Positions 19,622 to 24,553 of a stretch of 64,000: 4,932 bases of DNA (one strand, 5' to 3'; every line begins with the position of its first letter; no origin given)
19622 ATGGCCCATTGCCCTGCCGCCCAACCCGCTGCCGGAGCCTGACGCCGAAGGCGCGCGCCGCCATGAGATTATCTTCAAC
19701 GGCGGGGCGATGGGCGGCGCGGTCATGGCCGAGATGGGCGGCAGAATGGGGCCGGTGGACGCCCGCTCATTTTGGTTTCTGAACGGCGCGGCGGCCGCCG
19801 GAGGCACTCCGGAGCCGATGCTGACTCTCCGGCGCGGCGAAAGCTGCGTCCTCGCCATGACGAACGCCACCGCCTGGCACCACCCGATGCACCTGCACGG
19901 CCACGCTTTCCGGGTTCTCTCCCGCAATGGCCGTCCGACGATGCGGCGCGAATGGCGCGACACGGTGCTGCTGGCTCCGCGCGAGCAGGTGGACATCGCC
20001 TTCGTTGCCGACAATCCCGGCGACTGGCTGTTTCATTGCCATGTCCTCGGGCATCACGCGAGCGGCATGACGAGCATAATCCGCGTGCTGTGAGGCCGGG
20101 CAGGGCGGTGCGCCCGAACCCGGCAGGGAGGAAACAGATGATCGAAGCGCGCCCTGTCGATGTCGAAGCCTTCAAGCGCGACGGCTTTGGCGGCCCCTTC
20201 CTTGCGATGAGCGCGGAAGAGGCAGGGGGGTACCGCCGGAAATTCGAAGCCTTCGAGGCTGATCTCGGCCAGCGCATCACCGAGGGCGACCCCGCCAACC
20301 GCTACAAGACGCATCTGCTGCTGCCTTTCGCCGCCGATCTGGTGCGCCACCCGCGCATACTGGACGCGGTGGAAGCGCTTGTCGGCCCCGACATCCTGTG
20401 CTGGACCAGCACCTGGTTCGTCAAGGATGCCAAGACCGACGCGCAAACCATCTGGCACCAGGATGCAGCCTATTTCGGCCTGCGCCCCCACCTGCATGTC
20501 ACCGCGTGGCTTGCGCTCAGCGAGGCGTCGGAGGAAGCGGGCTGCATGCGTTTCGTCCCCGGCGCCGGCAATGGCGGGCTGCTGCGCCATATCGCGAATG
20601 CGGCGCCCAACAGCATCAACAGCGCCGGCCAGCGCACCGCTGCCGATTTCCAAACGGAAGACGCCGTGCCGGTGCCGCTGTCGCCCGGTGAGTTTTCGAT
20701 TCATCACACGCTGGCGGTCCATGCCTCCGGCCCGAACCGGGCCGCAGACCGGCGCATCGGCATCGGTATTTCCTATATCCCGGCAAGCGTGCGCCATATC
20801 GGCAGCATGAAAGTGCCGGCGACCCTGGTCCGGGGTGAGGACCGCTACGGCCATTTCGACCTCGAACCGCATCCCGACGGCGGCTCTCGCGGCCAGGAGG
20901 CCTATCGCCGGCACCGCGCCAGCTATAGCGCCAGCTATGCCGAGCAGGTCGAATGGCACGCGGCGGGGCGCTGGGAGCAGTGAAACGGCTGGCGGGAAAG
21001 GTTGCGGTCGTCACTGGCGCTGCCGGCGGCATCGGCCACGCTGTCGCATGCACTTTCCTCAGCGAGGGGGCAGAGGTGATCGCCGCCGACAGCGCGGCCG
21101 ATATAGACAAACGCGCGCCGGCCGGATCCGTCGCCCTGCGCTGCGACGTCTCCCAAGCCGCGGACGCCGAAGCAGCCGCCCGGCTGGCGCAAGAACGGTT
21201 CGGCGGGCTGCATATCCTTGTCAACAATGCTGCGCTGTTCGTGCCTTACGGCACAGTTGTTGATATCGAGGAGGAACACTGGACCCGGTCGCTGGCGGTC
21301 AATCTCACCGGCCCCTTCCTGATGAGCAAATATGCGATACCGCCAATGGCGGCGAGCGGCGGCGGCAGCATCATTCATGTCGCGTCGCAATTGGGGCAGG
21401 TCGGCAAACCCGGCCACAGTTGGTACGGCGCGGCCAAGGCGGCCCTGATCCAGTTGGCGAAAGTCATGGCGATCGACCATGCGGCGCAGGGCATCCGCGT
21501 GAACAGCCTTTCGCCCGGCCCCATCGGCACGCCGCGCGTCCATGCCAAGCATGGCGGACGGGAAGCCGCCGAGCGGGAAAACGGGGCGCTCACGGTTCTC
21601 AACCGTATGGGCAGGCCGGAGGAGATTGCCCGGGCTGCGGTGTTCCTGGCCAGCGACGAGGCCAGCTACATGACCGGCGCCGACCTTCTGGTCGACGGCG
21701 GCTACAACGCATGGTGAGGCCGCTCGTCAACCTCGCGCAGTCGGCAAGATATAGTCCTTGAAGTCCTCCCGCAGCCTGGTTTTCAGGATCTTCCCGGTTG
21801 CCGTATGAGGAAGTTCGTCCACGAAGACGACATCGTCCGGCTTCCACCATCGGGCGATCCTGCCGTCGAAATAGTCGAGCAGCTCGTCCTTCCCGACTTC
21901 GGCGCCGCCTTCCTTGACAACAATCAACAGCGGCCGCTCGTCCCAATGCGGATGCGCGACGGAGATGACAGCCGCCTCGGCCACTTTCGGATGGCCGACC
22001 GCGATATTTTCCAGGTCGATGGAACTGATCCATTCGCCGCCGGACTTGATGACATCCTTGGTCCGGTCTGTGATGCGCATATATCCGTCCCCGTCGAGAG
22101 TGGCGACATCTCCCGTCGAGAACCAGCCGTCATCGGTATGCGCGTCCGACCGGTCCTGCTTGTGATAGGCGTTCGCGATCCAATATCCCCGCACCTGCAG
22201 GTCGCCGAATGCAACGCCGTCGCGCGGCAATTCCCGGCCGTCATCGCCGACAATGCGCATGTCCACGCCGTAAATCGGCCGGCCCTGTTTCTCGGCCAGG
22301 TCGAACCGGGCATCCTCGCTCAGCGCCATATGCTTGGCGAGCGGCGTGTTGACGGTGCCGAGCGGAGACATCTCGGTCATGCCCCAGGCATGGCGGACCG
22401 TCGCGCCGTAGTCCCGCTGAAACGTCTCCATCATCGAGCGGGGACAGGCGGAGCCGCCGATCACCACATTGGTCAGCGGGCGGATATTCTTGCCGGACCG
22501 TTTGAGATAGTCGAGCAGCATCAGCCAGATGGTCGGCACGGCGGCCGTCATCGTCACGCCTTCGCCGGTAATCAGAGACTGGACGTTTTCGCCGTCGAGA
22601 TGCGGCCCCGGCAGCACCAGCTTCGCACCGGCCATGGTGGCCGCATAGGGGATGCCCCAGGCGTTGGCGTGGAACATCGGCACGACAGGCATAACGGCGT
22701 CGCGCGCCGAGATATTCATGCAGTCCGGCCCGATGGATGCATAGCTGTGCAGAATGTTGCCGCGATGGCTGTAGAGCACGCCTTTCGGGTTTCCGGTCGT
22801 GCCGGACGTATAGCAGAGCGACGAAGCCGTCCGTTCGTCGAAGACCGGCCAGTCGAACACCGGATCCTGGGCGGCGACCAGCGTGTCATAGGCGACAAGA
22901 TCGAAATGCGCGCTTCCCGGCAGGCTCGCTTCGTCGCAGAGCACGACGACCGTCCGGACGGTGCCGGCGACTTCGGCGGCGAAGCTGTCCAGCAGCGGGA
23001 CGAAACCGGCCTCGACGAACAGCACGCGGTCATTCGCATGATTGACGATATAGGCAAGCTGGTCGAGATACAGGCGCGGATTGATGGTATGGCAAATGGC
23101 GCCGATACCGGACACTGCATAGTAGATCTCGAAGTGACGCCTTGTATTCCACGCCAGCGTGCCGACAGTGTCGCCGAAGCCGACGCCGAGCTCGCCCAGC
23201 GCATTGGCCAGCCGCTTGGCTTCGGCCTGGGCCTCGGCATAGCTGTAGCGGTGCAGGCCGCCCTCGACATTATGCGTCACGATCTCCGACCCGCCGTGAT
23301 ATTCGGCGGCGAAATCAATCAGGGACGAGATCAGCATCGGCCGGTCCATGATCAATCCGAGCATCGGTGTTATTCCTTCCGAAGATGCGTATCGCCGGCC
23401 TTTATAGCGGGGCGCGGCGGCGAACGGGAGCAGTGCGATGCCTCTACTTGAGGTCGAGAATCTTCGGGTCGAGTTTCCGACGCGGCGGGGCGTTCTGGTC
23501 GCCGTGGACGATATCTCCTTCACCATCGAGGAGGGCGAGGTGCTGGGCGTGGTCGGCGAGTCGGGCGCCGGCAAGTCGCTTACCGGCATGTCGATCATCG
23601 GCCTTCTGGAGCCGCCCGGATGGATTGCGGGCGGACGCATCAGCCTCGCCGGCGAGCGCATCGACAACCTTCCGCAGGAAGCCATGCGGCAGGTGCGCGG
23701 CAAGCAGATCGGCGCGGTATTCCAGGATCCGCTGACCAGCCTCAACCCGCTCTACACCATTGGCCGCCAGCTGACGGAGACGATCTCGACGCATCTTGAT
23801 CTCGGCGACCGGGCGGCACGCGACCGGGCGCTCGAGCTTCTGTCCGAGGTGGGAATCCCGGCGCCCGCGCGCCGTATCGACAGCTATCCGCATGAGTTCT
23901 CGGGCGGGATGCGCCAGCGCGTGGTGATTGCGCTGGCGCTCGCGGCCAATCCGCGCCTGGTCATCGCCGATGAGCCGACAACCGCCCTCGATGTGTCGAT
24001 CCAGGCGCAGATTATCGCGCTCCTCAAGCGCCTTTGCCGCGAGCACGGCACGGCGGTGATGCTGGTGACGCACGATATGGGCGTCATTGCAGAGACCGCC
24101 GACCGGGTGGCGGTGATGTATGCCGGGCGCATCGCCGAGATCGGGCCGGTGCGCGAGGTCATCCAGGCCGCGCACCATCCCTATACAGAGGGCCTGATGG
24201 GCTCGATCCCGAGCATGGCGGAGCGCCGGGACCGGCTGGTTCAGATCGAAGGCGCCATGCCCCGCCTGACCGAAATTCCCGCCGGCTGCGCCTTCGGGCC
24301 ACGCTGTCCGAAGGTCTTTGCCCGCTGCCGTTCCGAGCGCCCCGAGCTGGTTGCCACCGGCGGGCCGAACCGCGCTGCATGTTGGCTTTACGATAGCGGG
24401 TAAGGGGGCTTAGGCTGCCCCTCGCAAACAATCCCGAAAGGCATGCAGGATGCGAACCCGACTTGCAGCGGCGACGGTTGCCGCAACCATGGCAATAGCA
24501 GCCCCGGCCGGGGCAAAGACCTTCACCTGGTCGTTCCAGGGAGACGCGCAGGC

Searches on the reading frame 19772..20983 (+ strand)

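Call 42: search_protein_families(library=pfam, proteins=[window:19772-20983:+], max_evalue=0.00001)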
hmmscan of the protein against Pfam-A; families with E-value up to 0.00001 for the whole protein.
window:19772-20983:+ (403 aa): 1 family
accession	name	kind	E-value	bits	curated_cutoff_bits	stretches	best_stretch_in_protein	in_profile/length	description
PF05721.19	PhyH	-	3.8e-28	99.7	22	1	134-329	1-212/213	Phytanoyl-CoA dioxygenase (PhyH)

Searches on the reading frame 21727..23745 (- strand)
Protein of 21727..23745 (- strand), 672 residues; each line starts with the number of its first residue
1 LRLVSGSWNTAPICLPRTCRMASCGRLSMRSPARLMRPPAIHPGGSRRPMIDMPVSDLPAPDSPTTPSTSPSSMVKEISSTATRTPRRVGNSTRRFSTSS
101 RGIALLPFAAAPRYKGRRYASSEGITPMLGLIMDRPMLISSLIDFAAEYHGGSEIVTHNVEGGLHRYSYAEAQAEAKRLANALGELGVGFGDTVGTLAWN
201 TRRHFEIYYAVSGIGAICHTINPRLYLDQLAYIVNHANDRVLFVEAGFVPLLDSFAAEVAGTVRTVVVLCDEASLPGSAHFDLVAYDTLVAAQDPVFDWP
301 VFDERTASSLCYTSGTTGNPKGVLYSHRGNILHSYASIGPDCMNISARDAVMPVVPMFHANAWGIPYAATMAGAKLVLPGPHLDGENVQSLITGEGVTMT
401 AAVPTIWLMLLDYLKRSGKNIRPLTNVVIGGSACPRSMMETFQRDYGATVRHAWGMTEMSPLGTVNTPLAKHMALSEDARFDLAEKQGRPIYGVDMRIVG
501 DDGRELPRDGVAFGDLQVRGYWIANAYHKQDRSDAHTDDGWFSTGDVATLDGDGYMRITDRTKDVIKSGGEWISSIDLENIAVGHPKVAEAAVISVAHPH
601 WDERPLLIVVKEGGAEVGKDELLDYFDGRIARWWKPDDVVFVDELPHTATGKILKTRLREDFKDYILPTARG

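Call 42: search_protein_families(library=pfam, proteins=[window:21727-23745:-], max_evalue=0.00001)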
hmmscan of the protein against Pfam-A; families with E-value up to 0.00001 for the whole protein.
window:21727-23745:- (672 aa): 2 families
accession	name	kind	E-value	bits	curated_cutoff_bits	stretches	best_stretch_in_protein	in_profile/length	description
PF00501.34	AMP-binding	-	1.7e-71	241.5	29.9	1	158-527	16-383/384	AMP-binding enzyme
PF13193.12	AMP-binding_C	-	1e-17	65.2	24.5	1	578-652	2-76/76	AMP-binding enzyme C-terminal domain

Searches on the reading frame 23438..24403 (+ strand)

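Call 42: search_protein_families(library=pfam, proteins=[window:23438-24403:+], max_evalue=0.00001)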
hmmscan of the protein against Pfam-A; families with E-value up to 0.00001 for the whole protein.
window:23438-24403:+ (321 aa): 2 families
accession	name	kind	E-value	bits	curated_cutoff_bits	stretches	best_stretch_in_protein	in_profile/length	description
PF00005.33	ABC_tran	-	2e-30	106.6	25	1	24-182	2-137/137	ABC transporter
PF08352.17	oligo_HPY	-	2.2e-19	70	27.1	1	234-297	2-65/65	Oligopeptide/dipeptide transporter, C-terminal region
